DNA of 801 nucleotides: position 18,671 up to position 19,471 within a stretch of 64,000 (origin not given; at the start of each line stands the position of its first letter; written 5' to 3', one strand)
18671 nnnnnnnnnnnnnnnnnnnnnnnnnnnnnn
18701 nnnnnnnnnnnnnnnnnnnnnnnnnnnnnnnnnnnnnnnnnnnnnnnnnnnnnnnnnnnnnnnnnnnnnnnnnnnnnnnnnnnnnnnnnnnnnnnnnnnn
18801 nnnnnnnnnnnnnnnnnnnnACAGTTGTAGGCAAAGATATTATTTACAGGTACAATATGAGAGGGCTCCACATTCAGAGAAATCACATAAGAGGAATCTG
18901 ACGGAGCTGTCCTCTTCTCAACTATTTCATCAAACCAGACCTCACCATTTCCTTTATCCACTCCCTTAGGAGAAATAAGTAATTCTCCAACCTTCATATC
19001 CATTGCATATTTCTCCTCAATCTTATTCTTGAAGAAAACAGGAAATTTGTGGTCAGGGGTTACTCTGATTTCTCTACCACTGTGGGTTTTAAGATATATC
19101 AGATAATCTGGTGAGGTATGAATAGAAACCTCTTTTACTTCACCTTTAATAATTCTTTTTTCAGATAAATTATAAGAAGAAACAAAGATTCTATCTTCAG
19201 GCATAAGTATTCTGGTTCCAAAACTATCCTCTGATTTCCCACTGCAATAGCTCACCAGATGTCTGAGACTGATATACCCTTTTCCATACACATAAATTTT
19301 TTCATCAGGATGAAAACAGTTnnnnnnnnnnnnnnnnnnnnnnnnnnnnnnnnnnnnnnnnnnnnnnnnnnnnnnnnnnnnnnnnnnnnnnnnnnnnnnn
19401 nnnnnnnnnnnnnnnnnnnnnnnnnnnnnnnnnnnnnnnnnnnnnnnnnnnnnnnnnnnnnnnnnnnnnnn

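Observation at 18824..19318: Mini-intein inserted in the PolD DP2 catalytic motif, with a non-canonical C-terminal ...AYN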

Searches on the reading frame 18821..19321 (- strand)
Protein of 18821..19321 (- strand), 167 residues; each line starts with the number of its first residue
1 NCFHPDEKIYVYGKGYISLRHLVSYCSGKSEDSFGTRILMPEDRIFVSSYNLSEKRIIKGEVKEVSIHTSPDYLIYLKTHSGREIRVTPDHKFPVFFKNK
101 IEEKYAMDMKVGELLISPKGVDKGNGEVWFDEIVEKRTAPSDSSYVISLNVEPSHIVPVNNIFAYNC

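Call 6: search_protein_families(library=pfam, proteins=[window:18824-19318:-], max_evalue=1)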
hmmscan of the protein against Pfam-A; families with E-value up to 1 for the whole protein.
window:18824-19318:- (165 aa): 1 family
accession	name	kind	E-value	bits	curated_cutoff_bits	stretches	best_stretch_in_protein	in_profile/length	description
PF14890.11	Intein_splicing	-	1.4e-10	41.7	35.8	1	47-142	24-118/155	Intein splicing domain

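Call 7: search_protein_families(library=ncbifam, proteins=[window:18824-19318:-], max_evalue=1)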
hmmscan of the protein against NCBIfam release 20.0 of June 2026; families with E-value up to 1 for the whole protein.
window:18824-19318:- (165 aa): 11 families
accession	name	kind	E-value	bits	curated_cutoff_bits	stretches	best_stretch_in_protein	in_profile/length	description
NF011302.0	PRK14714.1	equivalog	5.5e-22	77.2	1791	1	1-163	932-1098/1350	DNA-directed DNA polymerase II large subunit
TIGR01445.1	intein_Nterm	domain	4.5e-14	53.2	24.5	1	1-93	1-82/83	intein N-terminal splicing region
NF011303.0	PRK14715.1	equivalog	1.5e-08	32.2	1585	1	1-118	896-1016/1627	DNA-directed DNA polymerase II large subunit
NF011491.0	PRK14898.1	equivalog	7.9e-08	30.8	783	1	42-115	122-194/860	DNA-directed RNA polymerase subunit A''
NF045703.1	rSAM_Tes_intein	exception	2.9e-06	25.3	1700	1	61-124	219-282/1040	tetraether lipid synthase Tes, intein-containing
NF006207.0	PRK08332.1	equivalog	8.6e-05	19.9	2400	1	37-119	345-430/1684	vitamin B12-dependent ribonucleotide reductase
NF011287.0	PRK14698.1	equivalog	0.00029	18.9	1238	1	5-124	245-367/1017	V-type ATP synthase subunit A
NF005852.0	PRK07773.1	equivalog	0.033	12.4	780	1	36-126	417-502/886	replicative DNA helicase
NF003157.0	PRK04132.1-2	equivalog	0.034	12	1103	1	71-120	111-161/864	replication factor C small subunit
NF003159.0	PRK04132.1-4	equivalog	0.045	11.7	999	1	60-118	111-169/852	replication factor C small subunit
TIGR04192.1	GRASP_w_spasm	equivalog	0.072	12.4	230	1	61-106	167-214/318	grasp-with-spasm system ATP-grasp peptide maturase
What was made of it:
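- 18824..19318 (-): Class-1 mini-intein, 165 aa (precursor aa 867-1031), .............NNIFAYN. PF14890 E 1.4e-10 and TIGR01445 E 4.5e-14 (calls 6, 7).
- Pfam PF14890 (E 1.4e-10) and TIGR01445 (E 4.5e-14) (calls 6, 7).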

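Call 8: search_solved_structures(query=window:18821-19321:-, max_evalue=10, show_alignments=4)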
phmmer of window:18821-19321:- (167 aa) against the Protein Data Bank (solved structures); distinct sequences matched with E-value up to 10: 16.
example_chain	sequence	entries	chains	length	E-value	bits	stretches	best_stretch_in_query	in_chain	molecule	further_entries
6rpq_A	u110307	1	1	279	1.3e-13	54.5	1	66-166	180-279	Ubiquitin-like protein SMT3,1108aa long hypothetical cell division control protein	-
6rpp_A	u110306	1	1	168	5.5e-07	33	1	45-165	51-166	Cell division control protein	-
5bkh_A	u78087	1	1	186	6.6e-07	32.7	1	1-167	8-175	DNA polymerase II large subunit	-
7oec_A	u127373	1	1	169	6.8e-06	29.5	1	18-161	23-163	DNA polymerase II large subunit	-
4o1s_A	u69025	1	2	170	1.2e-05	28.7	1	35-133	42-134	V-type ATP synthase alpha chain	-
4e2u_A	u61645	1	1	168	3e-05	27.4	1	24-161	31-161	Pho radA intein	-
2lcj_A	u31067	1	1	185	9.2e-05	25.8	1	2-117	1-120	Pab polC intein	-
2lqm_A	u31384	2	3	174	0.00059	23.1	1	24-151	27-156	Pho radA intein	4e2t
2jmz_A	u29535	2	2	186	0.0013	22.1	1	29-156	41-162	Hypothetical protein MJ0781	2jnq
1dq3_A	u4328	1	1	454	0.003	20.9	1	43-117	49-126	ENDONUCLEASE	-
7qsu_A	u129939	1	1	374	0.023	17.9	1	45-124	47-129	V-ATPase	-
7qss_A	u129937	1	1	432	0.026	17.8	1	45-124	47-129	V-type ATP synthase alpha chain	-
4o1r_A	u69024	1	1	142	0.18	15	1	68-166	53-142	Replicative DNA helicase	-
6b3y_A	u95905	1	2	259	0.19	15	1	52-154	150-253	DENN domain-containing protein 3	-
7qst_A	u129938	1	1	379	0.61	13.3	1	47-124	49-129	V-type ATP synthase subunit A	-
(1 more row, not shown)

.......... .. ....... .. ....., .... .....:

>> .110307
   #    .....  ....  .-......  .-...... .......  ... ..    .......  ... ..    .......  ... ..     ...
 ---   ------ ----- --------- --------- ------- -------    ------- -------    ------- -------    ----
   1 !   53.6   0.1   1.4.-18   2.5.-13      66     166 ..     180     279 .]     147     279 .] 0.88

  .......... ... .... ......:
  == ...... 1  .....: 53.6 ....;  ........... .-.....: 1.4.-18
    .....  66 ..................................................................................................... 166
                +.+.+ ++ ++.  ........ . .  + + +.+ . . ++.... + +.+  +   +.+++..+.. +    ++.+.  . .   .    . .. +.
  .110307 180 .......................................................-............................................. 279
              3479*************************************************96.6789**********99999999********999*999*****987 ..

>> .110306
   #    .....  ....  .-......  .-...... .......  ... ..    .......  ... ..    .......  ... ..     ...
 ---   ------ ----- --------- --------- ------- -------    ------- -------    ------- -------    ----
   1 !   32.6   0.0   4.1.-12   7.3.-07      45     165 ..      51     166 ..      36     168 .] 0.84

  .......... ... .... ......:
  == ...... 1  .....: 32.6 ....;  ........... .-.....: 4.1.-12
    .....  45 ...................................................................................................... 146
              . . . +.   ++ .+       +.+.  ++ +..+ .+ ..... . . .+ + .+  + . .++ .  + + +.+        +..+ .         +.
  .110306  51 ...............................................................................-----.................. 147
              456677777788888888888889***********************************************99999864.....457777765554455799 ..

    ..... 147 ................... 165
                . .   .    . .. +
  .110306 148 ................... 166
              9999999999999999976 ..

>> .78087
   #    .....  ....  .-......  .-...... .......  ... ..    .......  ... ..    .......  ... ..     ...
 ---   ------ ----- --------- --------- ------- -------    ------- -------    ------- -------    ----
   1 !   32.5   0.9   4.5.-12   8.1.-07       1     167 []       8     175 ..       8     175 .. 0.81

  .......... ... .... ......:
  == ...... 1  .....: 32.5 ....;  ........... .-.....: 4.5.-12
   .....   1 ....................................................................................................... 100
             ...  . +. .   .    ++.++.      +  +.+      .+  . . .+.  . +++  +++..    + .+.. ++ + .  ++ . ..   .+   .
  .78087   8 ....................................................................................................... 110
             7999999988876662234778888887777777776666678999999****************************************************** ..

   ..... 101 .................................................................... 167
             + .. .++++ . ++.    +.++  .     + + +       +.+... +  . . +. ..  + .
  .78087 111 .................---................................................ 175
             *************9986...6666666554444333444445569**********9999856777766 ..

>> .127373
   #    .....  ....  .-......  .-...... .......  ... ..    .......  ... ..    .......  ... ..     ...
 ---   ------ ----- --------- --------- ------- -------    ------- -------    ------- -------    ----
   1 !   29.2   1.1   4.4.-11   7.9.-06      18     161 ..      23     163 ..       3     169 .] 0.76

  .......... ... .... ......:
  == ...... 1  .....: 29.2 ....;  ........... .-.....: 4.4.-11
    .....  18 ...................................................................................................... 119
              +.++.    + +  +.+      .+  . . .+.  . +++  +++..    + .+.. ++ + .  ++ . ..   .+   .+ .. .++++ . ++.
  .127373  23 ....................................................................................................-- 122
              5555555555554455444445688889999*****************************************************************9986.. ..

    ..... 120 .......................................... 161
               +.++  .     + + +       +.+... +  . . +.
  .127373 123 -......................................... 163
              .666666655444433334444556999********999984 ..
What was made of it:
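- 18824..19318 (-): PDB intein sequence hits (call 8).
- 5bkh aligns from N|CF... to ...HQ|C, the same junction (call 8).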

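Call 15: find_homologous_proteins(query=window:18824-19318:-, max_evalue=0.001)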
Query window:18824-19318:-: 15 candidates shared short words with the query, none scored E <= 0.001.
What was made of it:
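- Tried and rejected: Word-indexed search with the intein alone (call 15). find_homologous_proteins returned nothing: 15 candidates, none significant.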

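Call 23: search_protein_representatives(protein=window:18824-19318:-)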
Query: 165 residues. Proteins with E-value up to 0.001 (for the whole library): 97; up to 1e-10: 8; up to 1e-30: 1. The best 97 are listed.
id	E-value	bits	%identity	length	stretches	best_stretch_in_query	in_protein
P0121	8.1e-50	185.4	55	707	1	1-165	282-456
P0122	4.2e-15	72.5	33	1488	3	38-115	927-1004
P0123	1.0e-14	71.2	31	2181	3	1-136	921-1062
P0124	2.4e-14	70.0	31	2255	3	36-117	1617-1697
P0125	1.3e-13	67.6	36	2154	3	1-99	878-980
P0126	1.4e-13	67.5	34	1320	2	37-116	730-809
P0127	5.3e-13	65.6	28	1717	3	67-120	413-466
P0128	3.1e-11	59.9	34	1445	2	38-115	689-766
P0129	1.1e-10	58.2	34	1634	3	54-114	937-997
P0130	1.2e-10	58.0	35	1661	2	38-125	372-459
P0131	2.7e-10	56.8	34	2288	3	68-125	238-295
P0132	8.6e-10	55.2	27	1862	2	36-116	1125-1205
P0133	1.1e-09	54.9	34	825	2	36-119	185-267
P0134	1.4e-09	54.5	35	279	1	65-165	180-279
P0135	2.2e-09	53.9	33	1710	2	1-127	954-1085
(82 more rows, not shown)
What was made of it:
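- Tried and rejected: The exhaustive representative search (call 23) then found 97 hits.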

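Call 38: predict_structure(alignment_id=A2)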
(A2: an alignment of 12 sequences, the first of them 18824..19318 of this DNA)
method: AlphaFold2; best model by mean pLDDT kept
length: 165 residues; sequences in the alignment: 12
mean_pLDDT: 92.4   pTM: 0.86
mean pLDDT of the five models: 92.4, 88.2, 87.4, 87.0, 85.4
residues with pLDDT >= 90: 133; 70-90: 26; 50-70: 5; < 50: 1
segments of 3 or more residues with pLDDT < 50: none
pLDDT, mean of each block of 10 residues (from residue 1): 96 93 86 88 93 91 95 98 98 92 97 89 73 98 96 94 94
secondary structure, 60 per line:
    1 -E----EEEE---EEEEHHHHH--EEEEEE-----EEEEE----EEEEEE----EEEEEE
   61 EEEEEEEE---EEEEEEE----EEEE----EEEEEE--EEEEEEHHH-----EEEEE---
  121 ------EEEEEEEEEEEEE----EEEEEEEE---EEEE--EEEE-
elements in order: E7-10 E14-17 H18-22 E25-30 E36-40 E45-50 E55-68 E72-78 E83-86 E91-96 E99-104 E113-117 E127-139 E144-151 E155-158 E161-164
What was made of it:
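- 18824..19318 (-): AF2 pLDDT 92.4 (call 38).
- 18938..18967 (-): Short linker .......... (intein aa 118-127), standing where the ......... endonuclease sits in the full-length relative; the deletion scar. It is the only stretch where pLDDT dips (mean 73 for aa 121-130, call 38).
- On Class-1 intein (Hint-domain protein-splicing element): The AF2 model has pLDDT 92.4 (call 38).
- The AF2 model has pLDDT 92.4 and pTM 0.86 and is almost entirely beta-strand, with one short helix (call 38).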

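Call 41: fold_search(model_id=the predicted structure, library=pdb)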
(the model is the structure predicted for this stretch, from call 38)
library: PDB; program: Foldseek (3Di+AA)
matches with E <= 10: 362; with E <= 0.001: 61
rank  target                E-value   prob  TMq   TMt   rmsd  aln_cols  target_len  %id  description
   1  6rpq                  3.0e-12  1.00  0.89  0.60   2.0       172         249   25  Crystal structure of PhoCDC21-1 intein (released 2019-08-14)
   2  7oec                  2.5e-11  1.00  0.89  0.87   2.1       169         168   23  Crystal structure of an intein from a hyperthermophile (released 2021-05-26)
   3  6rpp                  7.2e-11  1.00  0.83  0.82   2.7       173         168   21  Crystal structure of PabCDC21-1 intein (released 2019-08-14)
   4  2lcj_MODEL_1_A        1.4e-10  1.00  0.85  0.77   4.1       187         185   22  Solution NMR structure of Pab PolII Intein (released 2011-09-21)
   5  4e2t_A                3.3e-10  1.00  0.85  0.82   2.6       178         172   20  Crystal Structures of RadA intein from Pyrococcus horikoshii (released 2012-05-16)
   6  2lqm_MODEL_1_A        3.5e-10  1.00  0.85  0.81   2.7       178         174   19  Solution Structures of RadA intein from Pyrococcus horikoshii (released 2012-05-16)
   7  4o1s_A                9.0e-10  1.00  0.86  0.83   2.1       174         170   22  Crystal structure of TvoVMA intein (released 2014-03-19)
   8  4e2t_B                1.1e-09  1.00  0.87  0.85   2.1       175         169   20  Crystal Structures of RadA intein from Pyrococcus horikoshii (released 2012-05-16)
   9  5bkh                  1.3e-09  1.00  0.50  0.49  17.0       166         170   24  The splicing activity and an alternative domain-swapped structure of the Pyrococcus horikoshii PolII mini-intein (released 2021-08-11)
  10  5o9i_B                2.4e-09  1.00  0.85  0.80   2.5       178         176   18  Crystal structure of transcription factor IIB Mvu mini-intein (released 2017-11-01)
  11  5o9j_A                2.4e-09  1.00  0.64  0.60   5.4       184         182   18  Crystal structure of transcription factor IIB Mja mini-intein (released 2017-11-01)
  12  9hth_B                3.8e-09  1.00  0.82  0.78   3.1       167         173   18  Crystal structure of the fused, cysteine-less Aes123 PolB1 split intein (with S1A, N159A mutations) (released 2025-05-07)
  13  5o9j_B                9.2e-09  1.00  0.63  0.58   5.6       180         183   20  Crystal structure of transcription factor IIB Mja mini-intein (released 2017-11-01)
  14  9hth_A                1.0e-08  1.00  0.83  0.81   2.8       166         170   18  Crystal structure of the fused, cysteine-less Aes123 PolB1 split intein (with S1A, N159A mutations) (released 2025-05-07)
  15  5o9i_A                1.1e-08  1.00  0.82  0.80   3.9       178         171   18  Crystal structure of transcription factor IIB Mvu mini-intein (released 2017-11-01)
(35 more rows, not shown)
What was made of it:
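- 18824..19318 (-): Foldseek TM 0.89 to 6rpq and 7oec (call 41).
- On Class-1 intein (Hint-domain protein-splicing element): Foldseek TM is 0.83-0.89 to several intein crystal structures, and all 50 matches listed (E <= 2.2e-5) are Hint domains (call 41).
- Closest known: Pyrococcus CDC21. Same: They are the best sequence and structure matches among solved structures (E 1.3e-13, TM 0.89; calls 8, 41).
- All 50 matches listed (E <= 2.2e-5) are intein, Hedgehog or BIL Hint domains (call 41).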

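Call 55: search_protein_families(library=pfam, proteins=[P0122, P0123, P0124, P0126, P0127], max_evalue=1e-8)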
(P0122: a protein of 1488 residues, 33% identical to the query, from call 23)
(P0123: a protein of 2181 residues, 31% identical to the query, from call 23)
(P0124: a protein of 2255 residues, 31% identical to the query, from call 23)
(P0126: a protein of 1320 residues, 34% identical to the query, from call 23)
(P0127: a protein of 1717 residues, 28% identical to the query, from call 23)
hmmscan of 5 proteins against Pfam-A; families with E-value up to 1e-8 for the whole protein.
P0122 (1488 aa): 6 families
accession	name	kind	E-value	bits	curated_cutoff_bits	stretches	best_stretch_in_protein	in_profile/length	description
PF00493.29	MCM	-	7e-88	293.9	23.3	3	800-887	62-149/224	MCM P-loop domain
PF14890.11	Intein_splicing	-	1.2e-49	168.5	35.8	2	344-808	2-155/155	Intein splicing domain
PF17207.9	MCM_OB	-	1.1e-34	119.3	24.8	1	105-231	2-125/126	MCM OB domain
PF14528.11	LAGLIDADG_3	-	2e-34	118.2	22.5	2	590-673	3-82/82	LAGLIDADG-like domain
PF17855.7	MCM_lid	-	4.2e-31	107.7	27.4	1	1309-1397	1-86/87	MCM AAA-lid domain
PF14551.11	MCM_N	-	2e-14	54.2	24.9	1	9-96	3-93/95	MCM N-terminal domain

P0123 (2181 aa): 5 families
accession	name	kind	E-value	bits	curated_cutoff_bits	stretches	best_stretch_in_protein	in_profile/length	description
PF24844.1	PolC_DP2_central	-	8.1e-137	456.5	24.3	1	316-704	7-370/372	DNA polymerase II large subunit DP2, central domain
PF24846.1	PolC_DP2_cat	-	3.9e-128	427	24.3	3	747-922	3-178/299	DNA polymerase II large subunit DP2, catalytic domain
PF03833.19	PolC_DP2_N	-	3.7e-118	394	24.3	1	7-276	1-270/271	DNA polymerase II large subunit DP2, N-terminal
PF14528.11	LAGLIDADG_3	-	3.9e-27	94.8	22.5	1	1255-1345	2-82/82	LAGLIDADG-like domain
PF14890.11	Intein_splicing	-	9.9e-27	94.1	35.8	2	1504-1960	34-155/155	Intein splicing domain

P0124 (2255 aa): 7 families
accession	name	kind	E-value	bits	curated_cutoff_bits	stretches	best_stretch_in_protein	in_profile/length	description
PF00493.29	MCM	-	3e-83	278.8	23.3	2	265-364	1-100/224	MCM P-loop domain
PF14890.11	Intein_splicing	-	1.3e-75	252.8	35.8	3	1029-1554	2-155/155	Intein splicing domain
PF14528.11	LAGLIDADG_3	-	7.9e-40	135.4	22.5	1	685-777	2-82/82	LAGLIDADG-like domain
PF17207.9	MCM_OB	-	1.2e-34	119.2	24.8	1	104-230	2-125/126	MCM OB domain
PF17855.7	MCM_lid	-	8.7e-30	103.5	27.4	1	2076-2163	1-84/87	MCM AAA-lid domain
PF14551.11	MCM_N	-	9e-14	52.1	24.9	1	8-97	2-95/95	MCM N-terminal domain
PF14527.11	LAGLIDADG_WhiA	-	2.5e-09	37.6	23.2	0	687-742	2-56/93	WhiA LAGLIDADG-like domain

P0126 (1320 aa): 5 families
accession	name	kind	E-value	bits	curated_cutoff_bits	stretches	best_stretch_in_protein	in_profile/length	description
PF00493.29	MCM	-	1.4e-87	292.9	23.3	3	604-691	62-149/224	MCM P-loop domain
PF14528.11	LAGLIDADG_3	-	1e-57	192.8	22.5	2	394-477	3-82/82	LAGLIDADG-like domain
PF14890.11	Intein_splicing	-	2.7e-51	173.9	35.8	2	147-612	1-155/155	Intein splicing domain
PF05204.19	Hom_end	-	2.1e-11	44.4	21.1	0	384-470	4-90/110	Homing endonuclease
PF17855.7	MCM_lid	-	5.9e-09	36.7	27.4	0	1286-1320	1-35/87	MCM AAA-lid domain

P0127 (1717 aa): 6 families
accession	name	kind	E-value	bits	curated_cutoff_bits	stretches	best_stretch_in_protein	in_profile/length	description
PF00493.29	MCM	-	1.4e-80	270.1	23.3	3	1452-1529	147-224/224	MCM P-loop domain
PF14890.11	Intein_splicing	-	3.5e-60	202.7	35.8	3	357-623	2-155/155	Intein splicing domain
PF17207.9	MCM_OB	-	7.2e-40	136.1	24.8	1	114-242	2-125/126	MCM OB domain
PF17855.7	MCM_lid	-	1.8e-27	96.1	27.4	1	1541-1625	1-86/87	MCM AAA-lid domain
PF14551.11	MCM_N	-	2.9e-16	60.1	24.9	1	11-104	2-94/95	MCM N-terminal domain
PF01381.28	HTH_3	-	4.8e-09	36.5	23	0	522-566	1-49/55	Helix-turn-helix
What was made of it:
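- Closest known: Pyrococcus CDC21. Same: MCM inteins are also among the closest non-DP2 relatives in the 1.8-billion-protein search (calls 23, 55).
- Tried and rejected: The best PDB match is a CDC21 intein (calls 8, 55).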
